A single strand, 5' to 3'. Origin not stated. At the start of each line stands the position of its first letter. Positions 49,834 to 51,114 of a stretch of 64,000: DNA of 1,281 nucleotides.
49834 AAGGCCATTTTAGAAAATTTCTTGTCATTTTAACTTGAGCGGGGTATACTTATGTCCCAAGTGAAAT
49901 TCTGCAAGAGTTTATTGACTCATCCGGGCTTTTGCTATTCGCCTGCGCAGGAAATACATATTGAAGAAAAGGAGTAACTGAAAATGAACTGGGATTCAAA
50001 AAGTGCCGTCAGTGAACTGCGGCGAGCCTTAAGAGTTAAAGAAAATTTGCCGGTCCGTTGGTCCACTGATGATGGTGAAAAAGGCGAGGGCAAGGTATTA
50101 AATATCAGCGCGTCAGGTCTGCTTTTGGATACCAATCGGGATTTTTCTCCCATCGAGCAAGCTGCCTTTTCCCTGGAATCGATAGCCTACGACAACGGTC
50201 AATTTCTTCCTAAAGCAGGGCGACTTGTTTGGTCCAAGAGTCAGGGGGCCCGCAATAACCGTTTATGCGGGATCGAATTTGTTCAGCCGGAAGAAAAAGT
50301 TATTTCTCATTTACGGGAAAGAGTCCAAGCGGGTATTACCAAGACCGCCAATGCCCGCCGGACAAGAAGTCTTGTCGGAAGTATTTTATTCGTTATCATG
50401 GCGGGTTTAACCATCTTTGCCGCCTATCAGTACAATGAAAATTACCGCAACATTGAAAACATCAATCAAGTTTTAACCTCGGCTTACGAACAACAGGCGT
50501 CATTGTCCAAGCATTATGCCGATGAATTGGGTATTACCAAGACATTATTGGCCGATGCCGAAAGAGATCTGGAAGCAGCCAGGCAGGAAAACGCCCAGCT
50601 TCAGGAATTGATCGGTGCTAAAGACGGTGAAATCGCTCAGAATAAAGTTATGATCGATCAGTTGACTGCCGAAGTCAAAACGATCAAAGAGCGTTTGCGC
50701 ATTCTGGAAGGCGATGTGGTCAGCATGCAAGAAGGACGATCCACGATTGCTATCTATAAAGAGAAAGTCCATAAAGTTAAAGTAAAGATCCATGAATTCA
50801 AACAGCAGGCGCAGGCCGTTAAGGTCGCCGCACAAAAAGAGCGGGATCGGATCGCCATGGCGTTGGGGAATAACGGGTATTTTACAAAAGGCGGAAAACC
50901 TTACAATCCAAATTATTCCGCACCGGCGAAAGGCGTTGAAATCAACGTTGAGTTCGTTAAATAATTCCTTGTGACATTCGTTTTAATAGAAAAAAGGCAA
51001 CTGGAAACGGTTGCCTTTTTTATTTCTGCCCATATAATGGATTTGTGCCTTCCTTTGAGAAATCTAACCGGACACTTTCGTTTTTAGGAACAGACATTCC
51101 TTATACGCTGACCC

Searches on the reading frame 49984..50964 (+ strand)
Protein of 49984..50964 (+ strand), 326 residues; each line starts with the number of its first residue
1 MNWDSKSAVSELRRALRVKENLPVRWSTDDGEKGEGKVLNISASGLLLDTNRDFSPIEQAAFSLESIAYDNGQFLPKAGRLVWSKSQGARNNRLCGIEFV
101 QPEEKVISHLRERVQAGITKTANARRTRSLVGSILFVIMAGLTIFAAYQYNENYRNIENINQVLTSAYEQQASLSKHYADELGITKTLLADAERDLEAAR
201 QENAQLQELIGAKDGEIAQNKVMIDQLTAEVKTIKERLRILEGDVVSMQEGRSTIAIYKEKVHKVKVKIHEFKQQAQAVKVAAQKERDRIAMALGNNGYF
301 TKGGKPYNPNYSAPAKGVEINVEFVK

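Call 12: search_protein_families(library=pfam, proteins=[window:49984-50964:+], max_evalue=0.1)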
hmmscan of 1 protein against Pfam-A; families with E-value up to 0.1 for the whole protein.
window:49984-50964:+ (326 aa): 5 families
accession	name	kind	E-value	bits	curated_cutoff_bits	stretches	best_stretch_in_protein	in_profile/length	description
PF07238.19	PilZ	-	3.7e-10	40.5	22.5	1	12-113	2-99/102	PilZ domain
PF04849.18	HAP1_N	-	0.006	16.3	33.9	1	154-288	171-299/307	HAP1 N-terminal conserved region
PF11944.13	DUF3461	-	0.022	15.3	27.4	1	150-198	62-109/125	Protein of unknown function (DUF3461)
PF20193.3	DUF6556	-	0.047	14.4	28.1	1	126-160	30-64/113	Family of unknown function (DUF6556)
PF18210.6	Knl1_RWD_C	-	0.074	13.6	27.8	0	189-242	6-54/151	Knl1 RWD C-terminal domain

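Call 51: search_protein_families(library=ncbifam, proteins=[window:49984-50961:+], max_evalue=0.1)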
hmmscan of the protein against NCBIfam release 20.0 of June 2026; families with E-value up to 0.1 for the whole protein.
window:49984-50961:+ (326 aa): 14 families
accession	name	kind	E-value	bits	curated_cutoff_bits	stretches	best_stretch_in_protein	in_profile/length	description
TIGR02168.1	SMC_prok_B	equivalog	0.00028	18.7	567.35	1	134-288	647-805/1181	chromosome segregation protein SMC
TIGR04523.1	Mplasa_alph_rch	subfamily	0.0013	16.8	270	1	150-288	452-589/745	helix-rich protein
NF041034.1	Rad50_Sulf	equivalog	0.0013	16.7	1000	1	149-275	514-640/872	DNA double-strand break repair ATPase Rad50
TIGR04211.1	SH3_and_anchor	equivalog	0.0033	17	65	1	192-292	64-164/198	TIGR04211 family SH3 domain-containing protein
NF045487.1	ASRP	equivalog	0.0045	15.6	300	1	179-281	333-436/593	archaea-specific SMC-related protein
NF006542.0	PRK09039.1-1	equivalog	0.01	14.8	388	1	133-290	25-174/627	peptidoglycan -binding protein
NF047503.1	LB_137_fam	subfamily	0.014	14.7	200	1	16-73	120-177/288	LB_137 family protein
TIGR01962.1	NuoD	equivalog_domain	0.02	13.8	459.35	1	152-314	179-350/386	NADH dehydrogenase (quinone) subunit D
NF045622.1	Npun_F5560_fam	hypoth_equivalog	0.045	13.8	125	1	190-293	43-144/156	Npun_F5560 family protein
NF011925.1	PRK15396.1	subfamily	0.063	13.5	108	0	222-249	25-52/78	major outer membrane lipoprotein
NF052401.1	AdhsnEplAEhrl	equivalog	0.066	13.6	150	1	186-248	39-99/103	adhesin EplA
TIGR04527.1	mycoplas_twoTM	subfamily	0.072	12.8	125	0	130-254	15-139/248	MG_279/MG_280 family protein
NF006544.0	PRK09039.1-3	equivalog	0.077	12.6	362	0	132-293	24-186/343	peptidoglycan -binding protein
NF003034.1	PRK03918.1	equivalog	0.081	10.9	700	0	154-282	206-329/878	DNA double-strand break repair ATPase Rad50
